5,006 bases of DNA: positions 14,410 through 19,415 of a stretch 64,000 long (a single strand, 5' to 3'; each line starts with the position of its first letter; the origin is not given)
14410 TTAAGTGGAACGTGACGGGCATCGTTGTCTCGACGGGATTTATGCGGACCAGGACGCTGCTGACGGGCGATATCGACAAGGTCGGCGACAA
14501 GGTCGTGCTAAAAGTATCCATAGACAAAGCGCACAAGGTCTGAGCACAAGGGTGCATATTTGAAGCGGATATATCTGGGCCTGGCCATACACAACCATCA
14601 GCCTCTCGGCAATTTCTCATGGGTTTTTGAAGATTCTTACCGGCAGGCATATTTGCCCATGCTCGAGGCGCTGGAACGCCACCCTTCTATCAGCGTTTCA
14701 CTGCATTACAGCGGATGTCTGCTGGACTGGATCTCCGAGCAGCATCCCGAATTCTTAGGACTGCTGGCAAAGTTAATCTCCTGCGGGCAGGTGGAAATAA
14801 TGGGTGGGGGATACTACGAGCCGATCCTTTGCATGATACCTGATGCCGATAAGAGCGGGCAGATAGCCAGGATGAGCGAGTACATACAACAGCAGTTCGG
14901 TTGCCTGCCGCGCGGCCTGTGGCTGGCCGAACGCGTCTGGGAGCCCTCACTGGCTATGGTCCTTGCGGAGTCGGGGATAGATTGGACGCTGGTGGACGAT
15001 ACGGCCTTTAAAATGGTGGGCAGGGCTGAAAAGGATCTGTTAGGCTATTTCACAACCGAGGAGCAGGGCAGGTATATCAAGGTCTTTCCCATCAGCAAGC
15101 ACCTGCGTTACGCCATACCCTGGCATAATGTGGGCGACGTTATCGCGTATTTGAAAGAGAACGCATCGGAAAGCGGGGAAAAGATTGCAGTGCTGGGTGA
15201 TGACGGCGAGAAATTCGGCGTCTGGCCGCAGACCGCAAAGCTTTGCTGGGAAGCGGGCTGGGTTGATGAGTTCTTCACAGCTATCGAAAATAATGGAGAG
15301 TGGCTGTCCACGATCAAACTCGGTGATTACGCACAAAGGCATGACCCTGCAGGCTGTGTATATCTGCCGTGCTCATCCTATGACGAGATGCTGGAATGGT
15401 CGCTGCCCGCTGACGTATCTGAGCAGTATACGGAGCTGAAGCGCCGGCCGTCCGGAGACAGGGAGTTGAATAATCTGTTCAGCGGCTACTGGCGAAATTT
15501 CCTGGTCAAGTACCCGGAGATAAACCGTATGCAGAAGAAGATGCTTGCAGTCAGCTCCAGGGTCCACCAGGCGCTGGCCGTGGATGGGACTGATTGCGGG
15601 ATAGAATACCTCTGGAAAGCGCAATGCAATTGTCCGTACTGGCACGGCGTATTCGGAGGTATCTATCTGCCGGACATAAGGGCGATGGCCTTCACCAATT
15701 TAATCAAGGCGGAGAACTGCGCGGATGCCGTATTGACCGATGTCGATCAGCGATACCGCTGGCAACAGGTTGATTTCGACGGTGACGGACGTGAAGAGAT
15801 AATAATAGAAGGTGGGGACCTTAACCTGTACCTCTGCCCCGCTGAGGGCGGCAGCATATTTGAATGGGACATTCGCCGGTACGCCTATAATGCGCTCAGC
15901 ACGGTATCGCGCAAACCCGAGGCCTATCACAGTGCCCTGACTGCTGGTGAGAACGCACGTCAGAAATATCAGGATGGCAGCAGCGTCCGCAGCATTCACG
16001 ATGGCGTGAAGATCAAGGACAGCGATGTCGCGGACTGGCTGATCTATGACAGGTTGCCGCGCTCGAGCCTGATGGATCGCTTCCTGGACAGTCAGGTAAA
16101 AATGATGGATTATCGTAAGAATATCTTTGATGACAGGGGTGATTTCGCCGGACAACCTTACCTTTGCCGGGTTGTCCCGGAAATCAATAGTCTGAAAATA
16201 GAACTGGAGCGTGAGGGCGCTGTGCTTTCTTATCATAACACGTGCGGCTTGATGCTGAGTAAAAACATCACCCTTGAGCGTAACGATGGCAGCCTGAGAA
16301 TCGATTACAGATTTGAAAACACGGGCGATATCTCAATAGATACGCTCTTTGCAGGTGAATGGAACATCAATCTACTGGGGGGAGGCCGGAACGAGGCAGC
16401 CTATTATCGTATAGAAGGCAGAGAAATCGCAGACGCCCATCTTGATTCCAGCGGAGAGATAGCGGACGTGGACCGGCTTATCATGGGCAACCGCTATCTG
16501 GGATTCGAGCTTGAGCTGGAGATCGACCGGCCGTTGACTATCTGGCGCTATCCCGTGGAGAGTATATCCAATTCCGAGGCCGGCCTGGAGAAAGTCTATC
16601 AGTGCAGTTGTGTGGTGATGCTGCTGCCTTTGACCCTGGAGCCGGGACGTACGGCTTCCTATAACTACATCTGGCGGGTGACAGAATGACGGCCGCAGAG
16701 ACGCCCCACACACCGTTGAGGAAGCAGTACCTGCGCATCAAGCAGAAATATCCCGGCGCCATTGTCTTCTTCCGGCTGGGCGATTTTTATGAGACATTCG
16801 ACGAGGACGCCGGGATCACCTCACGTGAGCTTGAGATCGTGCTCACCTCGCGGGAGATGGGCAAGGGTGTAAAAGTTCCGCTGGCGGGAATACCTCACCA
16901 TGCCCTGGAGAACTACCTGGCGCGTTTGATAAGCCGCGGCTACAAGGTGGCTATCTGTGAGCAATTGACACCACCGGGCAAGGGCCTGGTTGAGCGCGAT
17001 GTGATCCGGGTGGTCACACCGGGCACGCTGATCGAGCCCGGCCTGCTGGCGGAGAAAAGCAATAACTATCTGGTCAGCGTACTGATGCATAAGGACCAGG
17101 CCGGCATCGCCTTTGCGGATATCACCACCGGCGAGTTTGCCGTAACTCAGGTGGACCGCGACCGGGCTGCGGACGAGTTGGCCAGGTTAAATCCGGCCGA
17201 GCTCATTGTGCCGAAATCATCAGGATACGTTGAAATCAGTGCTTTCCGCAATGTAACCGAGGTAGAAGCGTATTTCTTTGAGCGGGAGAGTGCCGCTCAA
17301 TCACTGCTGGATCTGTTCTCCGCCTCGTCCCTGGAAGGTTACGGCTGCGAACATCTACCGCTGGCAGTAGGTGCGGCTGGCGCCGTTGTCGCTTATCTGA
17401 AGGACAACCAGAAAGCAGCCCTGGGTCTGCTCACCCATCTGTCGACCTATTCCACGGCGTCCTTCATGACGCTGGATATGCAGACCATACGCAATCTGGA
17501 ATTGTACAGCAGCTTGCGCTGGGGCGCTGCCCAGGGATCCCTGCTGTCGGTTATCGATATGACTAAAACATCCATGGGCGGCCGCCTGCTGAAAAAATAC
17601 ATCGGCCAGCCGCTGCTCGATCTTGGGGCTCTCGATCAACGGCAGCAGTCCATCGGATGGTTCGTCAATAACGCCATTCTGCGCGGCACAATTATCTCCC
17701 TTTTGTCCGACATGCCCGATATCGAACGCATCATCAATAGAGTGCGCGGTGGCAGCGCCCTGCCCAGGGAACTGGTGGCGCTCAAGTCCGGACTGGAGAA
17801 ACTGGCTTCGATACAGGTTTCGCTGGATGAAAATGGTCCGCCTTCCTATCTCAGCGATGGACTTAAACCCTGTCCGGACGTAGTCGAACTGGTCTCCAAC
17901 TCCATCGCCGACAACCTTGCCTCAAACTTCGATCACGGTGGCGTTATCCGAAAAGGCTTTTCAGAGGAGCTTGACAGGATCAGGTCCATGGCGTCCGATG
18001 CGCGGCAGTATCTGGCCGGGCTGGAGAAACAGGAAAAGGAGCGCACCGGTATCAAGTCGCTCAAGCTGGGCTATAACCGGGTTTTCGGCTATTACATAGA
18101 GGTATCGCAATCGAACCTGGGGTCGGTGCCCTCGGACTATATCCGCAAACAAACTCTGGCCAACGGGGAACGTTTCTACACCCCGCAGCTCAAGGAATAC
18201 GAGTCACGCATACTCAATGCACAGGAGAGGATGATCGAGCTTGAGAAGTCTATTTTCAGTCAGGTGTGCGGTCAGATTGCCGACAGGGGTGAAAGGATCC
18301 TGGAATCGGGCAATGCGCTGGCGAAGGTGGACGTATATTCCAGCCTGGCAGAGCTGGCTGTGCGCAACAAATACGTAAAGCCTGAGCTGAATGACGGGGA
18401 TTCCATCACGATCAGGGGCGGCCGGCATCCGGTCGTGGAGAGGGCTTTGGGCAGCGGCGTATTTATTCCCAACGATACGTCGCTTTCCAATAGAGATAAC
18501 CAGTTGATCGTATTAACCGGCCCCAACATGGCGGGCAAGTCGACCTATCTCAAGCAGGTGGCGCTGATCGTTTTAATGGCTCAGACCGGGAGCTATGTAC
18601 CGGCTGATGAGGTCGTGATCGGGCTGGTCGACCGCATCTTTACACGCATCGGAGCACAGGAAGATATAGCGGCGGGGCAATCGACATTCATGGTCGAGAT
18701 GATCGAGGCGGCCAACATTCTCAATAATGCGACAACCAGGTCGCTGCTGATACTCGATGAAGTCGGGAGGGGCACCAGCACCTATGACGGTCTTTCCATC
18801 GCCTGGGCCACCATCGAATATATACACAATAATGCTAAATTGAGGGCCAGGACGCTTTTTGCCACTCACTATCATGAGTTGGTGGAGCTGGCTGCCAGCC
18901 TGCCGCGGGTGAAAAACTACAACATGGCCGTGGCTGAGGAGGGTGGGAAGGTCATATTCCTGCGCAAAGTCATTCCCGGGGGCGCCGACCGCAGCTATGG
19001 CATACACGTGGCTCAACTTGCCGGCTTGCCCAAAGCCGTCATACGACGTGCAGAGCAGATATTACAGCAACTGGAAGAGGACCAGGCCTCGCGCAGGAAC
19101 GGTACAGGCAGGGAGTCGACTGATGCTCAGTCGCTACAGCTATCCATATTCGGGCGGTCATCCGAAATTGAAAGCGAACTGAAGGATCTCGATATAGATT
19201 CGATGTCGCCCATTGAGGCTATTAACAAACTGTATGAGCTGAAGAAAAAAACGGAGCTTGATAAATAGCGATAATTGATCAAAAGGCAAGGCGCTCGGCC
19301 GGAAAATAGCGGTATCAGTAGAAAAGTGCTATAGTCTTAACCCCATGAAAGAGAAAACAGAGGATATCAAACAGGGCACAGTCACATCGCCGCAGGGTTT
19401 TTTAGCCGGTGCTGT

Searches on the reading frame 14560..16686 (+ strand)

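Call 40: search_protein_families(library=pfam, proteins=[window:14560-16686:+], max_evalue=0.00001)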
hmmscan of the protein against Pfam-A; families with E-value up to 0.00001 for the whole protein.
window:14560-16686:+ (709 aa): 4 families
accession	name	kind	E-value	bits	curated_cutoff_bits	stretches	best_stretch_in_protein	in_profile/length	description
PF09095.17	AmyA-gluTrfs_C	-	3.9e-62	210.9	22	1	405-694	1-275/284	Alpha-amylase/4-alpha-glucanotransferase, C-terminal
PF03065.20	Glyco_hydro_57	-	1.1e-46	159.9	21.2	1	8-270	2-291/291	Glycosyl hydrolase family 57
PF09094.16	AmyA-A_glucT_m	-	2.9e-29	101.7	27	1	309-386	1-78/80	Alpha-amylase/4-alpha-glucanotransferase, middle domain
PF01074.27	Glyco_hydro_38N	-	2e-06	27.9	25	1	34-158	32-156/270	Glycosyl hydrolases family 38 N-terminal domain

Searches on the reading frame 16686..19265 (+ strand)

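Call 40: search_protein_families(library=pfam, proteins=[window:16686-19265:+], max_evalue=0.00001)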
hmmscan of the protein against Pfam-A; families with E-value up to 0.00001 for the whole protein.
window:16686-19265:+ (860 aa): 5 families
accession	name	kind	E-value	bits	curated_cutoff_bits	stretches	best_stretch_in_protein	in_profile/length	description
PF00488.27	MutS_V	-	6.4e-84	281.1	30.2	1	608-797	1-188/188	MutS domain V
PF05192.23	MutS_III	-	6.2e-41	141.3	34.1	1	266-555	1-194/194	MutS domain III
PF01624.25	MutS_I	-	1.2e-38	132.3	20.6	1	9-117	1-111/113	MutS domain I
PF05190.23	MutS_IV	-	6.4e-32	110.1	22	1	424-515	1-92/92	MutS family domain IV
PF05188.22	MutS_II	-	3.6e-25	89.3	25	1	127-249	1-132/133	MutS domain II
